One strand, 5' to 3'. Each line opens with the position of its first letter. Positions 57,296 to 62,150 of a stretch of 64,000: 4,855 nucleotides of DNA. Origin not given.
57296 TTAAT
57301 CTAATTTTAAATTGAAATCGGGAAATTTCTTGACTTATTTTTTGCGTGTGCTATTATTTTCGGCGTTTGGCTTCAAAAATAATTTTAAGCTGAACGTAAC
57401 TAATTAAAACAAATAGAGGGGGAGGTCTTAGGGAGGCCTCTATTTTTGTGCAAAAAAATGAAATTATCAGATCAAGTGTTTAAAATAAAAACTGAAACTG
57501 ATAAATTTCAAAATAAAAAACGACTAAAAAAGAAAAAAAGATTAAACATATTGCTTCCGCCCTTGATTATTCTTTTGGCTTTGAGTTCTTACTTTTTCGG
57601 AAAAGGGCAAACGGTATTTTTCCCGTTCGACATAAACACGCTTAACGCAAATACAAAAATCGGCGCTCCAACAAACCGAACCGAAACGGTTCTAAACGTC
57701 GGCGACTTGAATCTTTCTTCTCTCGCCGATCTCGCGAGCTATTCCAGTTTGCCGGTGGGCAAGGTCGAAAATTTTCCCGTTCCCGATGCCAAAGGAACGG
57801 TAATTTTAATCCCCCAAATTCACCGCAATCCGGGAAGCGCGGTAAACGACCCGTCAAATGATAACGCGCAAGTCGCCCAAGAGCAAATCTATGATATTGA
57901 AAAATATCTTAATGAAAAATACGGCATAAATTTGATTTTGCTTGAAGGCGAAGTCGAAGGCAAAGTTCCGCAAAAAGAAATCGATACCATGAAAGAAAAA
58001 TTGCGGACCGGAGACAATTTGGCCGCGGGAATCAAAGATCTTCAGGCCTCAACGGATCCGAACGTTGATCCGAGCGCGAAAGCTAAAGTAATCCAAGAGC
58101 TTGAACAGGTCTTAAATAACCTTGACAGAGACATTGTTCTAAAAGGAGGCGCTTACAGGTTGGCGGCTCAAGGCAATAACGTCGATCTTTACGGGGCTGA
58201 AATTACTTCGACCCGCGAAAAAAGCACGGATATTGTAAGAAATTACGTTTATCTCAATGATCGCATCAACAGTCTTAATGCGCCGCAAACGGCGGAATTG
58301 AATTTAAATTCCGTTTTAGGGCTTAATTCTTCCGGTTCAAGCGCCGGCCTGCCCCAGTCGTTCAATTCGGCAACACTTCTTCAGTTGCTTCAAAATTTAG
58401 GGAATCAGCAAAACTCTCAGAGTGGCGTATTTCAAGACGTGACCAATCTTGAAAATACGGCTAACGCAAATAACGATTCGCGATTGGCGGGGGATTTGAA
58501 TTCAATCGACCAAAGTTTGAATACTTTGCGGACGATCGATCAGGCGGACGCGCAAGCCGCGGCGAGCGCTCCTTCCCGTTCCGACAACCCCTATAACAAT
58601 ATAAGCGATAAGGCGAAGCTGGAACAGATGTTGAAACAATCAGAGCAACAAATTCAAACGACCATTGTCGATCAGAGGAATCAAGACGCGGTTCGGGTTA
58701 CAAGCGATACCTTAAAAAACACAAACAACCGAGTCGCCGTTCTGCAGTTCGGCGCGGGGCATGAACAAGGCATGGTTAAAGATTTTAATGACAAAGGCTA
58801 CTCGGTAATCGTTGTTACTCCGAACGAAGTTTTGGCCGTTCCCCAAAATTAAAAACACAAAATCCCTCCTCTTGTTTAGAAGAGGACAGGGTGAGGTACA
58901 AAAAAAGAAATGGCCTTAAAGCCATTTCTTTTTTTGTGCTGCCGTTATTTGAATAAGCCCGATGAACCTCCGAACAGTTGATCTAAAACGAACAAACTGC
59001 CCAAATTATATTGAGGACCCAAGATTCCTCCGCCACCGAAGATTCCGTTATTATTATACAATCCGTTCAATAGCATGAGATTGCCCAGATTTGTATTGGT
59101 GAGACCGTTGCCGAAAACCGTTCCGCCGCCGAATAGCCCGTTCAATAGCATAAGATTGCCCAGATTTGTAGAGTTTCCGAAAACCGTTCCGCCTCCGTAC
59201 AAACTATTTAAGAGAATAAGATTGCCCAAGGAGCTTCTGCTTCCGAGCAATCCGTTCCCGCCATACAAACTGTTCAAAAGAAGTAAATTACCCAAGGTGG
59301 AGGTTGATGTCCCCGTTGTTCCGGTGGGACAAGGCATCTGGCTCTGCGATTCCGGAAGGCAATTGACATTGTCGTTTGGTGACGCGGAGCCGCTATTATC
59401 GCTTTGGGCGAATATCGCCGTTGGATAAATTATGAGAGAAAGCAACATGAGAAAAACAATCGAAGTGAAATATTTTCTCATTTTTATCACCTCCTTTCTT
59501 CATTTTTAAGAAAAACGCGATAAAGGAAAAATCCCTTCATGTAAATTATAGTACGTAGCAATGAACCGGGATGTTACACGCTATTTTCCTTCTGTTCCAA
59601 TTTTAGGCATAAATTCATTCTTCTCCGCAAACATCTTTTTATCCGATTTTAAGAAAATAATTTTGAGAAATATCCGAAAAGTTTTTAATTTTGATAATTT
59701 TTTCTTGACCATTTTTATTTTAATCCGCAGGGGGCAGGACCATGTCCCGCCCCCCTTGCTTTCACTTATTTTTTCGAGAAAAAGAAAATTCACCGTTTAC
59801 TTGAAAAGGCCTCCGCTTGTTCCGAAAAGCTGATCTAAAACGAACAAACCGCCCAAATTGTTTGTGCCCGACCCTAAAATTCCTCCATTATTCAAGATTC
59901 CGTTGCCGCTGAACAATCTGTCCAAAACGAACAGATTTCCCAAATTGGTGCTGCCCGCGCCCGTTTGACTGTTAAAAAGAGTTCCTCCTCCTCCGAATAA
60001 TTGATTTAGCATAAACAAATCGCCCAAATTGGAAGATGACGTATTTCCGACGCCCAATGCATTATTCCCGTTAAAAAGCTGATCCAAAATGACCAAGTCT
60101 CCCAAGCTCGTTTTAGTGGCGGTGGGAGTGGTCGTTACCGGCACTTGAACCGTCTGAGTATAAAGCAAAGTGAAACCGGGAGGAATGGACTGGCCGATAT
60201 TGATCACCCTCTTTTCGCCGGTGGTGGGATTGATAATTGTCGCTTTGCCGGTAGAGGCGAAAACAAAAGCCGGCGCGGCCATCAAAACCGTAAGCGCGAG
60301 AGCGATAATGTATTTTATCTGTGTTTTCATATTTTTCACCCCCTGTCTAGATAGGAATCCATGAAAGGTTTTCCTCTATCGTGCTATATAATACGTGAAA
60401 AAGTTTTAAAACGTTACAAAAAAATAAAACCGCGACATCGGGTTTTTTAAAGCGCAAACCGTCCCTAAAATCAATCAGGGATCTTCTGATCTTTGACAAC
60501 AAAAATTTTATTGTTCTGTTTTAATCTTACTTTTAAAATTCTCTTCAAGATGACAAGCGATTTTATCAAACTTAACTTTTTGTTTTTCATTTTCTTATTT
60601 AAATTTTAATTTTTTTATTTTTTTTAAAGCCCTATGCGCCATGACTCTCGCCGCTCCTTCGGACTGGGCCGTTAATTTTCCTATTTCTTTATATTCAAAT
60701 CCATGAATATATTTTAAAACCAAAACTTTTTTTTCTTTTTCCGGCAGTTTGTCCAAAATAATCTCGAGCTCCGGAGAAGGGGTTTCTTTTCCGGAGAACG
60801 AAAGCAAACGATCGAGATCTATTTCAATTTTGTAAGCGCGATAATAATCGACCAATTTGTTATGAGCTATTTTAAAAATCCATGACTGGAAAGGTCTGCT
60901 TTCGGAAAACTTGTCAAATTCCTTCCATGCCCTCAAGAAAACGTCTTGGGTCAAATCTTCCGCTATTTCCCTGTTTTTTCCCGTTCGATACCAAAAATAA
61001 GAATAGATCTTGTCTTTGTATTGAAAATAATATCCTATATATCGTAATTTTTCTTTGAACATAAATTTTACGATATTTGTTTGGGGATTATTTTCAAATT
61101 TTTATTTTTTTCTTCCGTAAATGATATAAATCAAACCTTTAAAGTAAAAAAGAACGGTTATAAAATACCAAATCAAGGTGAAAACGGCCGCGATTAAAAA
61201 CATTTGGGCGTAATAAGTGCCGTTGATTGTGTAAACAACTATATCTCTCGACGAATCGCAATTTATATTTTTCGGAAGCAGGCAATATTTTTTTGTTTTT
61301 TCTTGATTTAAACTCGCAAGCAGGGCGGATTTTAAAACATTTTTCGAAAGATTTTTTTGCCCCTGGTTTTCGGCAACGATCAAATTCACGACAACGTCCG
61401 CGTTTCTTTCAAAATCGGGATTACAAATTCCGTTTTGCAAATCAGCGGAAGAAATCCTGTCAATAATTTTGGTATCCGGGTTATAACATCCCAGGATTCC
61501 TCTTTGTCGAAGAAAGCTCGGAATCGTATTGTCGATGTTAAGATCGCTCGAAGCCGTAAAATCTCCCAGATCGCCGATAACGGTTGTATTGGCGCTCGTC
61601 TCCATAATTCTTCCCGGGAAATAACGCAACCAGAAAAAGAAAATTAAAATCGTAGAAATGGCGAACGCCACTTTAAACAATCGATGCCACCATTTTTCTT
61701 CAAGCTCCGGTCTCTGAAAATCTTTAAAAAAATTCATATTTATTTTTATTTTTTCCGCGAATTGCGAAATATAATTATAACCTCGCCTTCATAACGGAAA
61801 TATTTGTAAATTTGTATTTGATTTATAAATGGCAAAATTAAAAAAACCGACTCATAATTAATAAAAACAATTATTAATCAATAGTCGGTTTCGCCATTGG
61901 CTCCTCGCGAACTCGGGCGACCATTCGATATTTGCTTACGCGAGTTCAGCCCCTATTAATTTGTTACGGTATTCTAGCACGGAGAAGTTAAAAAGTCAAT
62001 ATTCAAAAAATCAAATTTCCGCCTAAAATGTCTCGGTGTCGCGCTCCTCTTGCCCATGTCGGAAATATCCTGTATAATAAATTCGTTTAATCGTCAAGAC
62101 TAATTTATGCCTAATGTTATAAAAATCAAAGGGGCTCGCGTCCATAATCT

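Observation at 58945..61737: ECF sigma module driving two paralogous secreted Leu/Gly-repeat proteins from identical TGTAAC-N17-CGTA promoters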

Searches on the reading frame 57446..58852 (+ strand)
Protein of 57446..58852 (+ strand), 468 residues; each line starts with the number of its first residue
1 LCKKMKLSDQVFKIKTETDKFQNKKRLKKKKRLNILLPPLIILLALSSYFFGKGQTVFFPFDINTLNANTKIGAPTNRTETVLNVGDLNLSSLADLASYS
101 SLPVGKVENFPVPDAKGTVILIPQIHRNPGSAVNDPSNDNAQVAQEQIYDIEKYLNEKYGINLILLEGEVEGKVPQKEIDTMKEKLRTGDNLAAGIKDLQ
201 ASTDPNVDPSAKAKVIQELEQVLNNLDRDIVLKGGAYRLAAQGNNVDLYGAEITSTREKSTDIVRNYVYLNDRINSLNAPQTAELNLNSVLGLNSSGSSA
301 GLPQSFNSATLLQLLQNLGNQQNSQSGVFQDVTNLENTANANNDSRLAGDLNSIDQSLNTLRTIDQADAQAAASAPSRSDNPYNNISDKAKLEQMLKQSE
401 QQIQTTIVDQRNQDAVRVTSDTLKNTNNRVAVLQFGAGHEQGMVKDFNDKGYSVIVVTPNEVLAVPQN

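Call 5: search_protein_families(library=pfam, proteins=[window:57446-58852:+], max_evalue=1)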
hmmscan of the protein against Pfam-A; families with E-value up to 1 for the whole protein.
window:57446-58852:+ (468 aa): 3 families
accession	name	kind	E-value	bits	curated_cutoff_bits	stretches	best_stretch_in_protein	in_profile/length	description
PF01963.22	TraB_PrgY_gumN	-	0.003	17.9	26.8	1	385-454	199-261/263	TraB/PrgY/gumN family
PF03095.20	PTPA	-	0.22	11.4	27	1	341-441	33-132/293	Phosphotyrosyl phosphate activator (PTPA) protein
PF18949.5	DUF5693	-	0.47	9.3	29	0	357-458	51-149/609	Family of unknown function (DUF5693)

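Call 9: search_protein_families(library=ncbifam, proteins=[window:57446-58852:+], max_evalue=1)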
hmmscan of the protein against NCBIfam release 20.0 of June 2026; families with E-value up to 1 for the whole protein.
window:57446-58852:+ (468 aa): 4 families
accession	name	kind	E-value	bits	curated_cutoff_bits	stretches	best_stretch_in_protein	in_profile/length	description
NF041789.2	anti-phage_ZorC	equivalog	0.011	14.3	490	1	313-420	424-522/551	type I Zorya anti-phage system protein ZorC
TIGR01627.1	A_thal_3515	domain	0.038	13.7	149.85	1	409-457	21-68/225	TIGR01627 domain-containing protein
NF008711.0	PRK11713.7-6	equivalog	0.042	13.5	304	1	373-446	132-205/244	16S rRNA (uracil(1498)-N(3))-methyltransferase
TIGR03151.1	enACPred_II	equivalog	0.15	11.3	453.1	0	427-464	85-122/307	enoyl-[acyl-carrier-protein] reductase FabK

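Call 36: find_homologous_proteins(query=window:57446-58852:+, max_evalue=0.001)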
Query window:57446-58852:+ (468 aa): 8 proteins with E <= 0.001 among 8000 candidates.
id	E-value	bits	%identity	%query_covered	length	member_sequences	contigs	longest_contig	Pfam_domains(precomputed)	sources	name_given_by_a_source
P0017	9.3e-293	989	100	99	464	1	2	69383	-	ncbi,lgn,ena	-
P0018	9.8e-101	356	51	79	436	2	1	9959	-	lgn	-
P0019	6.0e-71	258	38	90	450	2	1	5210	-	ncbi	-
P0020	1.6e-56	210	33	90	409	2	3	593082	-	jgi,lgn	jgi:hypothetical protein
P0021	5.7e-52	195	34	81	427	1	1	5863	-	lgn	-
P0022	2.0e-46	177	42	37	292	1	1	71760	-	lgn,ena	-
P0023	6.6e-43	166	32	78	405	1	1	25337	-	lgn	-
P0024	3.2e-41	160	34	76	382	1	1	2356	-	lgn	-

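Call 39: search_solved_structures(query=A1, max_evalue=10, show_alignments=2)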
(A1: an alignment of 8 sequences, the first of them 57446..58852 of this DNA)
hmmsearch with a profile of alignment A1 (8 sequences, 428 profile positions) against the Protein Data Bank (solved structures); distinct sequences matched with E-value up to 10: 1.
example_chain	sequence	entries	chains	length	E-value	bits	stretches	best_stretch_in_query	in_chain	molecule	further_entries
4okv_E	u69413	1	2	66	1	11.6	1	311-371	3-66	Anti-platelet aggregation protein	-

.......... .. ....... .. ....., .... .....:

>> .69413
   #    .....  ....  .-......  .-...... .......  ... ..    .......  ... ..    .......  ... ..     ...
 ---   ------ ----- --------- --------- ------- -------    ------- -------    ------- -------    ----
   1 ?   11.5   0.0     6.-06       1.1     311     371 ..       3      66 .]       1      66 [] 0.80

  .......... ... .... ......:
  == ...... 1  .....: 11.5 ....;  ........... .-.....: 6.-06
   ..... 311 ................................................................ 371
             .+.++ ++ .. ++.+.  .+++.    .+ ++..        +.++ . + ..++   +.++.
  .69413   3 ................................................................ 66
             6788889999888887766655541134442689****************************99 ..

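Call 40: search_protein_families(library=pfam, alignment_id=A1, max_evalue=1)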
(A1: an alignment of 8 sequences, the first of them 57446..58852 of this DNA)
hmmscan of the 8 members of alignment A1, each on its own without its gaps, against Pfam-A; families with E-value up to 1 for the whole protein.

A. member 1, window:57446-58852:+ (468 aa): 3 families
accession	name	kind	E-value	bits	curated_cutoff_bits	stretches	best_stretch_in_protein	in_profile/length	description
PF01963.22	TraB_PrgY_gumN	-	0.003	17.9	26.8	1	385-454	199-261/263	TraB/PrgY/gumN family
PF03095.20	PTPA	-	0.22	11.4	27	1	341-441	33-132/293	Phosphotyrosyl phosphate activator (PTPA) protein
PF18949.5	DUF5693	-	0.47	9.3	29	0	357-458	51-149/609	Family of unknown function (DUF5693)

B. families by the number of members that match (of 8 scanned): 14 families
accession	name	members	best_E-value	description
PF01963.22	TraB_PrgY_gumN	4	0.001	TraB/PrgY/gumN family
PF01625.27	PMSR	2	0.074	Peptide methionine sulfoxide reductase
PF13999.11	MarB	1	0.0062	MarB protein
PF15743.10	SPATA1_C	1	0.013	Spermatogenesis-associated C-terminus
PF23295.1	Arm_4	1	0.013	Armadillo-like repeats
PF07096.16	DUF1358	1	0.056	Protein of unknown function (DUF1358)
PF05667.16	CCDC22_CC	1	0.099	CCDC22 protein coiled-coil region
PF02670.22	DXP_reductoisom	1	0.1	1-deoxy-D-xylulose 5-phosphate reductoisomerase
PF13324.12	GCIP_N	1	0.11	Grap2 and cyclin-D-interacting, N-terminal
PF18489.6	Alpha_Helical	1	0.13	Alpha helical domain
PF03095.20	PTPA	1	0.22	Phosphotyrosyl phosphate activator (PTPA) protein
PF15996.10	PNISR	1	0.36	Arginine/serine-rich protein PNISR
PF18949.5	DUF5693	1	0.47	Family of unknown function (DUF5693)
PF05531.17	NPV_P10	1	0.77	Nucleopolyhedrovirus P10 protein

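Call 48: predict_structure(alignment_id=A1)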
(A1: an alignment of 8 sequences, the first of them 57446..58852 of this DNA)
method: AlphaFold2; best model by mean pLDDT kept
length: 468 residues; sequences in the alignment: 8
mean_pLDDT: 72.6   pTM: 0.67
mean pLDDT of the five models: 72.6, 70.8, 67.8, 66.7, 64.7
residues with pLDDT >= 90: 185; 70-90: 116; 50-70: 33; < 50: 134
segments of 3 or more residues with pLDDT < 50: 1-88, 281-325
pLDDT, mean of each block of 10 residues (from residue 1): 42 44 41 37 41 32 35 29 40 63 91 94 87 84 96 92 95 94 92 90 79 86 89 94 95 92 88 83 39 30 28 31 51 79 80 85 71 65 93 94 91 97 95 94 97 96 74
secondary structure, 60 per line:
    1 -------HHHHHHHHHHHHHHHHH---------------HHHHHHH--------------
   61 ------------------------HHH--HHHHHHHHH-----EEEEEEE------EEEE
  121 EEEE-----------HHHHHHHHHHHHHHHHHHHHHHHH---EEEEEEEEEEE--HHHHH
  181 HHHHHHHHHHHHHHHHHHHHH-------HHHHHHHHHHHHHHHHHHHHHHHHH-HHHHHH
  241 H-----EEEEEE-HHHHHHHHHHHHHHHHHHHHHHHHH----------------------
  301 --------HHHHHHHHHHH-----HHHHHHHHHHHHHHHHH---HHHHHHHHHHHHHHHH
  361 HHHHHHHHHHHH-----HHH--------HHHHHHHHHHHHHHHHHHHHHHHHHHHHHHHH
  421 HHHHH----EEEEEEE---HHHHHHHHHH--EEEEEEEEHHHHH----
elements in order: H8-24 H40-46 H90-98 E104-110 E117-124 H136-159 E163-173 H176-201 H209-233 H235-241 E247-252 H254-278 H309-319 H325-341 H345-372 H389-425 E430-436 H440-449 E452-459 H460-464

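Call 98: find_encoding_contigs(protein=P0020, flank=4000, max_places=1)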
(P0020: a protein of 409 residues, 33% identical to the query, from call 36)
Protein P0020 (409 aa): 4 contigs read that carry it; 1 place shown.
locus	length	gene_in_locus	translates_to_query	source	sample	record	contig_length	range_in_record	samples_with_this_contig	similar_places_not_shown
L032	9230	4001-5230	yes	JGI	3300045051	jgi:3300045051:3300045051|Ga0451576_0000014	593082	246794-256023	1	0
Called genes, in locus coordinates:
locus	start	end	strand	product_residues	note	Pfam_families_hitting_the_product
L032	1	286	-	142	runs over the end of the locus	PF00903:Glyoxalase, PF22677:Ble-like_N (faint)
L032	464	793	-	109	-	-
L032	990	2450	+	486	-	PF03193:RsgA_GTPase (faint), PF00005:ABC_tran, PF02463:SMC_N (faint), PF13401:AAA_22 (faint), PF13555:AAA_29 (faint), PF13304:AAA_21 (faint), PF00005:ABC_tran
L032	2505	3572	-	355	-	PF08239:SH3_3 (weak)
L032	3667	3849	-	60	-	-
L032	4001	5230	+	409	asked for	-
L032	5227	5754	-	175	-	-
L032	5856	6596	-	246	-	-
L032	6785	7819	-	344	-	PF02615:Ldh_2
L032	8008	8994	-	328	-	PF04542:Sigma70_r2 (weak), PF04539:Sigma70_r3 (weak), PF04545:Sigma70_r4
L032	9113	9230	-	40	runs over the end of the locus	-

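Call 99: find_encoding_contigs(protein=P0023, flank=4000, max_places=1)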
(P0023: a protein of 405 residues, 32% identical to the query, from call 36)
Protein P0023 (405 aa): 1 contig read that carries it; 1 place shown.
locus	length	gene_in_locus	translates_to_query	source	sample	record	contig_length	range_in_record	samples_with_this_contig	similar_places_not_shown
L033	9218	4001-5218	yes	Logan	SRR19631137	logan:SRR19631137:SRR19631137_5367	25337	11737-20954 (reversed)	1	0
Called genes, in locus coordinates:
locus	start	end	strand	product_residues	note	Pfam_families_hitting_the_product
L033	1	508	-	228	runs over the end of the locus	-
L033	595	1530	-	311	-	PF01209:Ubie_methyltran (weak), PF13649:Methyltransf_25, PF08241:Methyltransf_11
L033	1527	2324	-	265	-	-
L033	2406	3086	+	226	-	PF13545:HTH_Crp_2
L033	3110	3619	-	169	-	PF00857:Isochorismatase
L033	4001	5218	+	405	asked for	-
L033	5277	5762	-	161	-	-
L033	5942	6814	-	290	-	-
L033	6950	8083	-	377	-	-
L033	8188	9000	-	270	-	-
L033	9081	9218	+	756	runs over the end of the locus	PF02743:dCache_1, PF00672:HAMP, PF00989:PAS (weak), PF13426:PAS_9 (weak), PF00512:HisKA, PF02518:HATPase_c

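Call 100: find_encoding_contigs(protein=P0022, flank=4000, max_places=1)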
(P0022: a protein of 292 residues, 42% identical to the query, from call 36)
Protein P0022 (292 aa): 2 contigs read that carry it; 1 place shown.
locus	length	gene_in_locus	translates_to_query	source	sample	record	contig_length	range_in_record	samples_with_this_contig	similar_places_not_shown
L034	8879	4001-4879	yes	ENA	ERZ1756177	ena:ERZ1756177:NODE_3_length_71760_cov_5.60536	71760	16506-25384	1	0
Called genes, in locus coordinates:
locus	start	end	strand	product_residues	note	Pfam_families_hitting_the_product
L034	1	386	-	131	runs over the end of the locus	PF13366:PDDEXK_3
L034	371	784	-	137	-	-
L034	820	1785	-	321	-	PF01512:Complex1_51K, PF10589:NADH_4Fe-4S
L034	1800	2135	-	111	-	PF04020:Phage_holin_4_2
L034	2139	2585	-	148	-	PF03449:GreA_GreB_N (weak), PF01272:GreA_GreB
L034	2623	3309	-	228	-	PF00072:Response_reg, PF00486:Trans_reg_C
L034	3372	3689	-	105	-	PF08281:Sigma70_r4_2, PF04545:Sigma70_r4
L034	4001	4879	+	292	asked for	-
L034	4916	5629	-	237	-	PF01476:LysM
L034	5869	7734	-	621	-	PF00122:E1-E2_ATPase, PF00702:Hydrolase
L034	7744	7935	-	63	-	PF06348:DUF1059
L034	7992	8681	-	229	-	PF00696:AA_kinase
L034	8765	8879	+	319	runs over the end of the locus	PF10432:bact-PGI_C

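Call 112: search_protein_families(library=padloc, proteins=[window:57446-58852:+], max_evalue=0.01)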
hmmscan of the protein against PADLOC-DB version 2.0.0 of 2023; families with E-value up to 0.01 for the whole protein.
window:57446-58852:+ (468 aa): 0 families

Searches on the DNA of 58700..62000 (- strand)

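Call 69: search_rna_families(source=window, start=58700, end=62000, threshold=evalue, max_evalue=1)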
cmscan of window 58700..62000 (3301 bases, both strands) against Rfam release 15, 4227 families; matches with E-value up to 1: 8.
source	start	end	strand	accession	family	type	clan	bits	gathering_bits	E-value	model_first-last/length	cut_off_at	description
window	61874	61963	-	RF03169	c-di-GMP-II-GAG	Cis-reg; riboswitch;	CL00127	44.8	40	8.4e-07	1-86/86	no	c-di-GMP-II-GAG riboswitch aptamer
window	58898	58937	+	RF03623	mir-1252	Gene; miRNA;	-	29.8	70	0.031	1-65/65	no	mir-1252 microRNA precursor family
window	58898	59017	-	RF01480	rli52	Cis-reg;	-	29.6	70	0.11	1-95/95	no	Listeria sRNA rli52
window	58855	58938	+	RF02432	SpF25_sRNA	Gene; sRNA;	-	29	48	0.066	1-102/102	no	Streptococcus sRNA SpF25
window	58894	58971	+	RF02351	psRNA14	Gene; sRNA;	-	27.5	60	0.1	1-84/84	no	Proteobacteria sRNA psRNA14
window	58893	58940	-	RF03790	MIR8008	Gene; miRNA;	-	26.1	66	0.025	1-55/55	no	MIR8008 microRNA precursor family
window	61656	61743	+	RF00243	traJ_5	Cis-reg;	CL00016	23.8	50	0.99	1-109/109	no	traJ 5' UTR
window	58895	58936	-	RF04343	Plastid-psbA-2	Cis-reg;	CL00153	23.3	55.8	0.31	1-60/60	no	Plastid-psbA-2 3UTR RNA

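Call 74: search_rna_families(sources=[L004, L007, L010, L011, L012, L014, L017, L018, L020, L021, L023], threshold=gathering)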
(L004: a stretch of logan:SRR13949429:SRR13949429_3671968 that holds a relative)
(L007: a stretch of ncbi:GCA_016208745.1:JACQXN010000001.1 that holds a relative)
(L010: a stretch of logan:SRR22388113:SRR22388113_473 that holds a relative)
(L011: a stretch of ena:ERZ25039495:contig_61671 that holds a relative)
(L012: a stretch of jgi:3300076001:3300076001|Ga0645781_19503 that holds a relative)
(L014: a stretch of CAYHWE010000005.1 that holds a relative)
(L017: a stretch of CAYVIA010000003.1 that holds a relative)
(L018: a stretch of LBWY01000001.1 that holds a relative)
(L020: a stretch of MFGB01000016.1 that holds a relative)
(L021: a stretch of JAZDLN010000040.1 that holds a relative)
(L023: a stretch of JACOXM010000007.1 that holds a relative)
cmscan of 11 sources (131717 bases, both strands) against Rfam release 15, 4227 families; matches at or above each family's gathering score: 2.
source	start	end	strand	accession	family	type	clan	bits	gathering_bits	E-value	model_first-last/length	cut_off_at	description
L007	520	591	-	RF00005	tRNA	Gene; tRNA;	CL00001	75.4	29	2.2e-14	1-71/71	no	tRNA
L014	9755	9842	+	RF01786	c-di-GMP-II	Cis-reg; riboswitch;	CL00127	56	53.5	2.2e-09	1-84/84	no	Cyclic di-GMP-II riboswitch aptamer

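Call 78: search_rna_families(sources=[L004, L014, L010, L018, L012], threshold=evalue, max_evalue=0.1)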
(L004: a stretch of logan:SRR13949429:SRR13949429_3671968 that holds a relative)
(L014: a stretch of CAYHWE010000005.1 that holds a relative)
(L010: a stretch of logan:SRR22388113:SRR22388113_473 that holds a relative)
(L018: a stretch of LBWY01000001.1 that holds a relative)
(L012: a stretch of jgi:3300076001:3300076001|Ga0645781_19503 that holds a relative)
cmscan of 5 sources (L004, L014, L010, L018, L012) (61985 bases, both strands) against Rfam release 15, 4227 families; matches with E-value up to 0.1: 3.
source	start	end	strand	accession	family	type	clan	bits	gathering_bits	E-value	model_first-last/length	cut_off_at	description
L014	9755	9842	+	RF01786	c-di-GMP-II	Cis-reg; riboswitch;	CL00127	56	53.5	1.1e-09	1-84/84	no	Cyclic di-GMP-II riboswitch aptamer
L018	4585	4657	-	RF03208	mir-1781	Gene; miRNA;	-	30.6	68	0.066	1-86/86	no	mir-1781 microRNA precursor family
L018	6511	6597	-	RF02503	Atu_C9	Gene; sRNA;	-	23.8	40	0.034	96-192/192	no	Rhizobiales sRNA Atu_C9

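Call 90: search_rna_families(sources=[L029, L030, L031], threshold=evalue, max_evalue=0.1)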
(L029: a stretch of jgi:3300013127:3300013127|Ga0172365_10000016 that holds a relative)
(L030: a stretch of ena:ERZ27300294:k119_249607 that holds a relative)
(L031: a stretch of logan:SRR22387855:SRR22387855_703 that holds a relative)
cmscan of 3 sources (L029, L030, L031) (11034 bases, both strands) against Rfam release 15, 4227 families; matches with E-value up to 0.1: 3.
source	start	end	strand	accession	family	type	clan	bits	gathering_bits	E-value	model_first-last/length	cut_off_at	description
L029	1981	2052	+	RF00005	tRNA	Gene; tRNA;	CL00001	67.7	29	2.4e-13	1-71/71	no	tRNA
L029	1860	1932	+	RF00005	tRNA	Gene; tRNA;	CL00001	65.1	29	1.2e-12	1-71/71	no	tRNA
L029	2173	2255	+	RF00005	tRNA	Gene; tRNA;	CL00001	62.2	29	7.4e-12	1-71/71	no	tRNA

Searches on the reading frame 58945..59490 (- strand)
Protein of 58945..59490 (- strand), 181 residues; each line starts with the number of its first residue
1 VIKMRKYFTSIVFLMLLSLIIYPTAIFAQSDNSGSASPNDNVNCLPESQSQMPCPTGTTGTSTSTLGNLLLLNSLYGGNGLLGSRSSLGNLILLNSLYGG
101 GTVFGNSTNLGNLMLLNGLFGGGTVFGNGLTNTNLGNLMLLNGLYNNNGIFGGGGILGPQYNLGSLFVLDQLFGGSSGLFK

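Call 5: search_protein_families(library=pfam, proteins=[window:58945-59490:-], max_evalue=1)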
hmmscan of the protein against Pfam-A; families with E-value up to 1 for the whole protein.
window:58945-59490:- (181 aa): 0 families

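Call 9: search_protein_families(library=ncbifam, proteins=[window:58945-59490:-], max_evalue=1)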
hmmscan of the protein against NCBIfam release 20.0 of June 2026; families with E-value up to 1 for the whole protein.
window:58945-59490:- (181 aa): 0 families

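Call 112: search_protein_families(library=padloc, proteins=[window:58945-59481:-], max_evalue=0.01)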
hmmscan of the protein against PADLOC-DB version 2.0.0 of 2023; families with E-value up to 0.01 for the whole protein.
window:58945-59481:- (178 aa): 0 families
